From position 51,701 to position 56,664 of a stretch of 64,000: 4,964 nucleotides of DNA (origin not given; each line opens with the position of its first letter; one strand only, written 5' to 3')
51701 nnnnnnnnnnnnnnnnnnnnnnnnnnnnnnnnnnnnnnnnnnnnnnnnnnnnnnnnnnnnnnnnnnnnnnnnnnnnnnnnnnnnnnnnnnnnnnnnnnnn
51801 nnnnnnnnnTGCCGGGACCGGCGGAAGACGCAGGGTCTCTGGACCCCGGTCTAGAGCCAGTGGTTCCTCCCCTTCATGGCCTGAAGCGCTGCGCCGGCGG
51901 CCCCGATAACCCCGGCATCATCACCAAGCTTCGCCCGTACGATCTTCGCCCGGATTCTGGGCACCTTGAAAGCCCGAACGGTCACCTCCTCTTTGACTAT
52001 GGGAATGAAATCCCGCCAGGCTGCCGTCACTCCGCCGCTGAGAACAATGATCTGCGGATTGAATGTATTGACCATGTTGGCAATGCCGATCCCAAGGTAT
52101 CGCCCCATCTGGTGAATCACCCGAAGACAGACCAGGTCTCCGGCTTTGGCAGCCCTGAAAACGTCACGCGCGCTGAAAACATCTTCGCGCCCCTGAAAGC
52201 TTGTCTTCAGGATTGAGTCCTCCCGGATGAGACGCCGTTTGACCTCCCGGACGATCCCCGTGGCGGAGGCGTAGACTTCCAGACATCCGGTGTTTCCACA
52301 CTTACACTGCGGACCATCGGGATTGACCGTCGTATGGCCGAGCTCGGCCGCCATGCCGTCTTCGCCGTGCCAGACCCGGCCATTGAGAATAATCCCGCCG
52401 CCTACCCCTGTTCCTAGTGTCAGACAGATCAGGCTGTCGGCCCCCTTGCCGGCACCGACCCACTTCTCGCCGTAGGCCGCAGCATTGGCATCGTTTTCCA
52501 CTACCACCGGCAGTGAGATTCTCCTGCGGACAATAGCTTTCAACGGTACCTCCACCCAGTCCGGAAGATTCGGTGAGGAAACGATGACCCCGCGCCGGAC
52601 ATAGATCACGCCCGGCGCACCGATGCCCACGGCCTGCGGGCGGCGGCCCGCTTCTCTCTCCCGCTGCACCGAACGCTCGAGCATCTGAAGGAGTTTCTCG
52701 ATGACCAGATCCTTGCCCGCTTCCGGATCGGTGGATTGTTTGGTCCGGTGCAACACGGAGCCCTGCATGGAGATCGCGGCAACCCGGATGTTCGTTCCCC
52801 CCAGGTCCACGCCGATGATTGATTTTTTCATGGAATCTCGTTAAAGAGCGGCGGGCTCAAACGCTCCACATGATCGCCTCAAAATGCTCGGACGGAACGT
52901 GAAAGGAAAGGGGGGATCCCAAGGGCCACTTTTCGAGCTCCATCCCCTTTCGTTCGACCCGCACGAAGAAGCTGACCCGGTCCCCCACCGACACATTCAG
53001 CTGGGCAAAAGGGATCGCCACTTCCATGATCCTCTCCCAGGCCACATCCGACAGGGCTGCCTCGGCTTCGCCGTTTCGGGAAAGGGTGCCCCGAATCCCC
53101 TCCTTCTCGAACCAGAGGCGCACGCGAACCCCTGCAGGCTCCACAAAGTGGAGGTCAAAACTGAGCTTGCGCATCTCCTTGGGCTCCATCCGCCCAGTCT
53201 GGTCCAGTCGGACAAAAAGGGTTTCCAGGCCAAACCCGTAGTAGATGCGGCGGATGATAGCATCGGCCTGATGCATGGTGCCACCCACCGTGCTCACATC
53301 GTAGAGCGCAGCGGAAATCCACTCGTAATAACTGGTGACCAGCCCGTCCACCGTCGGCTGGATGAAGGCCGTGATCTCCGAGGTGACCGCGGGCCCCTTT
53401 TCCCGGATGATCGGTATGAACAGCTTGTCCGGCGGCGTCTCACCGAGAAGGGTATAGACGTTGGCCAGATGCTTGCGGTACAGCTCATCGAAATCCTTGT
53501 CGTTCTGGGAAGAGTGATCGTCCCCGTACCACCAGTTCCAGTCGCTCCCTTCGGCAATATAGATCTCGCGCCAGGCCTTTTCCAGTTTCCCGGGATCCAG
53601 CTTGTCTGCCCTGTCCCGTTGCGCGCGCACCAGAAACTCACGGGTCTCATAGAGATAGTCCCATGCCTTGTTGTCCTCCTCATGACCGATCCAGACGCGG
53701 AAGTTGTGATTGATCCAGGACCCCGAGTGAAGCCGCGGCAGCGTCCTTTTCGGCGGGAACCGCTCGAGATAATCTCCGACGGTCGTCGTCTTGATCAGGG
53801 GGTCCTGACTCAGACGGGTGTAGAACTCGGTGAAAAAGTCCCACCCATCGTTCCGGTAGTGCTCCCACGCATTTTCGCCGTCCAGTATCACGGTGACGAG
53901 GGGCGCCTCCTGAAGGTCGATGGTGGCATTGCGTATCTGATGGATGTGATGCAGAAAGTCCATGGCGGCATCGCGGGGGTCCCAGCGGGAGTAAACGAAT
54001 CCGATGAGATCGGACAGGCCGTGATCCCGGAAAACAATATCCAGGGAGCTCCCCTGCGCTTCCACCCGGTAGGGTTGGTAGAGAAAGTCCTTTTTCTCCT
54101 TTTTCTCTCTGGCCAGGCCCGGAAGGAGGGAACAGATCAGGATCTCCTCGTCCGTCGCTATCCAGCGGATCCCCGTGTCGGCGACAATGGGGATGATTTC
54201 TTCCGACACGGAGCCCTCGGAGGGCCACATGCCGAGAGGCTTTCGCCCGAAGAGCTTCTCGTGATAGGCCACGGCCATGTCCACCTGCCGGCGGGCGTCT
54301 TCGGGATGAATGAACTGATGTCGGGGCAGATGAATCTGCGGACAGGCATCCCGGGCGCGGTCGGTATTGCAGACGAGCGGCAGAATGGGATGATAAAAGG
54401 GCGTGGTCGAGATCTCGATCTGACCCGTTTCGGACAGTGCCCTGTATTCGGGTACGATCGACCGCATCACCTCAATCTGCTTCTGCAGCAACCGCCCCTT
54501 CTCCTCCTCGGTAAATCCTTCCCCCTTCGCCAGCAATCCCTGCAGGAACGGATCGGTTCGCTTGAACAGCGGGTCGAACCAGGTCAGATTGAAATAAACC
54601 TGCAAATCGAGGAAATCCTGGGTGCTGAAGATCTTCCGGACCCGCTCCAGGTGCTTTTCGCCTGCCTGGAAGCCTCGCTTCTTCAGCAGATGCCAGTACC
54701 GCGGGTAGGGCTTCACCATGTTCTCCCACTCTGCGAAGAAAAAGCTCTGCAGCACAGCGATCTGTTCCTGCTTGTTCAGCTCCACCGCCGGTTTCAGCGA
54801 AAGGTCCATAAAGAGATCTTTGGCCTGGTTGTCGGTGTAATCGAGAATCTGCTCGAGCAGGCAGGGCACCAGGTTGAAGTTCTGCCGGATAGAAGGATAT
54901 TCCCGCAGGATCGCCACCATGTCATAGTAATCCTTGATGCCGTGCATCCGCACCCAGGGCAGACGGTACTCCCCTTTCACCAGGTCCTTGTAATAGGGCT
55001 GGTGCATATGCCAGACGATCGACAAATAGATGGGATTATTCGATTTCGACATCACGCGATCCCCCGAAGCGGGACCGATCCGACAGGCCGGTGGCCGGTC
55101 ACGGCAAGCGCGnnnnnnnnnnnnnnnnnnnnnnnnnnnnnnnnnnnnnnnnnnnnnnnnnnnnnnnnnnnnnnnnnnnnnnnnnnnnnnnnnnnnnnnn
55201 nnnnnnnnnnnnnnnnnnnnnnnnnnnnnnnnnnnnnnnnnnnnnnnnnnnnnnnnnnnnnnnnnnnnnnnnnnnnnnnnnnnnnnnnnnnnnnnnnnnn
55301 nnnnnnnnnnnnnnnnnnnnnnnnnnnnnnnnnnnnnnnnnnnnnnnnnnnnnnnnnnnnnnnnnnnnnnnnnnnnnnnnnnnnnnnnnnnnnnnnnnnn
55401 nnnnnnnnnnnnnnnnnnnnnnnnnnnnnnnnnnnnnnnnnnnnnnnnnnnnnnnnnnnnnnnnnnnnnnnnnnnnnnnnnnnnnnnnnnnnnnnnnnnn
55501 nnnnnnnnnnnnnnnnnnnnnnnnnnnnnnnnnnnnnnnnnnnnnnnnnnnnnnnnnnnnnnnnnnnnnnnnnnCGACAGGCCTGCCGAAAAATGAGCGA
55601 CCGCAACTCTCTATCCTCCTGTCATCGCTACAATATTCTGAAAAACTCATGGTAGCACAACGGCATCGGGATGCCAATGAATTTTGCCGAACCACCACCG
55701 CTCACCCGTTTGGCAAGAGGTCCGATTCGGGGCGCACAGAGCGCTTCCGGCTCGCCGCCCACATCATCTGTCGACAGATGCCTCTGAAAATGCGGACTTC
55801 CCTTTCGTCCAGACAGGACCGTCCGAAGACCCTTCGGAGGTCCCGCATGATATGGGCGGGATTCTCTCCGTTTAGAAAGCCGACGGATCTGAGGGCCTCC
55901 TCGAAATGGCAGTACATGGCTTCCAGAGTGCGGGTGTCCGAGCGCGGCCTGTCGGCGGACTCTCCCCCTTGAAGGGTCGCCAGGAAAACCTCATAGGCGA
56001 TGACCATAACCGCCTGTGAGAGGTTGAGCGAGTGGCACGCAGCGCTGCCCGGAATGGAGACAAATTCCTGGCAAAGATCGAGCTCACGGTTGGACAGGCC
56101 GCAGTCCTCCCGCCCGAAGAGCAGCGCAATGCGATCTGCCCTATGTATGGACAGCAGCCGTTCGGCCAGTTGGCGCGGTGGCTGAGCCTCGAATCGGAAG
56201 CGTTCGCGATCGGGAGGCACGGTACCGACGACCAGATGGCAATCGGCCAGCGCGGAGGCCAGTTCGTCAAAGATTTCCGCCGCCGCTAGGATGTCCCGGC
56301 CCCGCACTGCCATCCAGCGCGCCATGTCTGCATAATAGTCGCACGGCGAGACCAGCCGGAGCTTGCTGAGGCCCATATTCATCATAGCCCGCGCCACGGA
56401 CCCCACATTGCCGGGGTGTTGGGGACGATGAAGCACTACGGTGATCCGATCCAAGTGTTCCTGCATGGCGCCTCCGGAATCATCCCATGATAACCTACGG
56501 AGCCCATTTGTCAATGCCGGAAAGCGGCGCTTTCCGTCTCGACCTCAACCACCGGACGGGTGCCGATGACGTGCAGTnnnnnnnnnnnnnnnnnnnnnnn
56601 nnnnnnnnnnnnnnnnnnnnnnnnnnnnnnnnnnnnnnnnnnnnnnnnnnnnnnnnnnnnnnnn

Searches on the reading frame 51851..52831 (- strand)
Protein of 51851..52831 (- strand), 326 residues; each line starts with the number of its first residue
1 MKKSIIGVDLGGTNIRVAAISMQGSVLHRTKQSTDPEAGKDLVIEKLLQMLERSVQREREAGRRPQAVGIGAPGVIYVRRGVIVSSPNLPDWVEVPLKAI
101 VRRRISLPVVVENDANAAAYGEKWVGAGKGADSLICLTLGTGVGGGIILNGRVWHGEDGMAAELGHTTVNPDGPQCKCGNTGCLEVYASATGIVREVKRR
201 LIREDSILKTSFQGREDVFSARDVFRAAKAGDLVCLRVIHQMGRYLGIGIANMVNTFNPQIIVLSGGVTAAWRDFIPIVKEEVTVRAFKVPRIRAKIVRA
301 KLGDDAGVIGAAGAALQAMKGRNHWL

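Call 55: search_protein_families(library=pfam, proteins=[window:51851-52831:-], max_evalue=0.0001)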
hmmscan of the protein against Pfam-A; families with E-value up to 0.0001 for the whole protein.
window:51851-52831:- (326 aa): 1 family
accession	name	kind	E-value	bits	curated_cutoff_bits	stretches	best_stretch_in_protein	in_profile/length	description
PF00480.26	ROK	-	7.5e-79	265.7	22.9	1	6-315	2-291/294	ROK family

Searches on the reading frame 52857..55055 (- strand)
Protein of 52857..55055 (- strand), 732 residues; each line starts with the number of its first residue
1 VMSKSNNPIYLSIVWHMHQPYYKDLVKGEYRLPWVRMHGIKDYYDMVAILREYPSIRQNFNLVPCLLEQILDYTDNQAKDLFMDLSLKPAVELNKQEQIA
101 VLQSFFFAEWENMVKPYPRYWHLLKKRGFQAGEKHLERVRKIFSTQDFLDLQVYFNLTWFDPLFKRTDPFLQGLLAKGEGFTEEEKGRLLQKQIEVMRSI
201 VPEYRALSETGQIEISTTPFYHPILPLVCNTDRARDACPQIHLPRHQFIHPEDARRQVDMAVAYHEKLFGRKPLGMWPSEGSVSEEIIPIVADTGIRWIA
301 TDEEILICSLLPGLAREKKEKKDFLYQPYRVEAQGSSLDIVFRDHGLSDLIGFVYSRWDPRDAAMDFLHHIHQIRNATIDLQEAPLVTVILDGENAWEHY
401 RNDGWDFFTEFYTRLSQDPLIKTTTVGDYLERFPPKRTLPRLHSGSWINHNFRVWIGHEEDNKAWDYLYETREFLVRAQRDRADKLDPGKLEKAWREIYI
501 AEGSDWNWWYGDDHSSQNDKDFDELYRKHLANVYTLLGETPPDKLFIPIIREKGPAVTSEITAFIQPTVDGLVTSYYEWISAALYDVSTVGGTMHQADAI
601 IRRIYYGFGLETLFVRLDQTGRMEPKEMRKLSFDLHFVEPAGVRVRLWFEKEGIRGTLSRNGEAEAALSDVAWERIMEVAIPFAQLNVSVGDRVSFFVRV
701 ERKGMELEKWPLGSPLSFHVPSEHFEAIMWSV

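Call 55: search_protein_families(library=pfam, proteins=[window:52857-55055:-], max_evalue=0.0001)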
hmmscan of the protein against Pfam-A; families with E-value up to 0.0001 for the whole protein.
window:52857-55055:- (732 aa): 1 family
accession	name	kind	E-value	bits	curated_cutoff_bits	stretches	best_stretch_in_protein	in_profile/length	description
PF03065.20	Glyco_hydro_57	-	2.6e-64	217.8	21.2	1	13-438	2-287/291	Glycosyl hydrolase family 57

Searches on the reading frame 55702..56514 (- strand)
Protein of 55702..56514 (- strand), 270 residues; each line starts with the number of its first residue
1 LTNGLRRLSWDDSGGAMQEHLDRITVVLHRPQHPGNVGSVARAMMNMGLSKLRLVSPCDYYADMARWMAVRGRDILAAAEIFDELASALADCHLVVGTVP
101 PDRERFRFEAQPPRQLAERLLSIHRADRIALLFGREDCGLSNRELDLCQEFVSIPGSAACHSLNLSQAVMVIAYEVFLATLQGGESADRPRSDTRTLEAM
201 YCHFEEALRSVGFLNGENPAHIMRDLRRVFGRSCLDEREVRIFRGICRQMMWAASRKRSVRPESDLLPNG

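Call 55: search_protein_families(library=pfam, proteins=[window:55702-56514:-], max_evalue=0.0001)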
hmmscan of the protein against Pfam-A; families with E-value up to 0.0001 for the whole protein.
window:55702-56514:- (270 aa): 1 family
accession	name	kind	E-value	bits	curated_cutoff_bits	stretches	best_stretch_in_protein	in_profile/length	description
PF00588.24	SpoU_methylase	-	4.9e-27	95.2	29.7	1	24-174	2-142/142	SpoU rRNA Methylase family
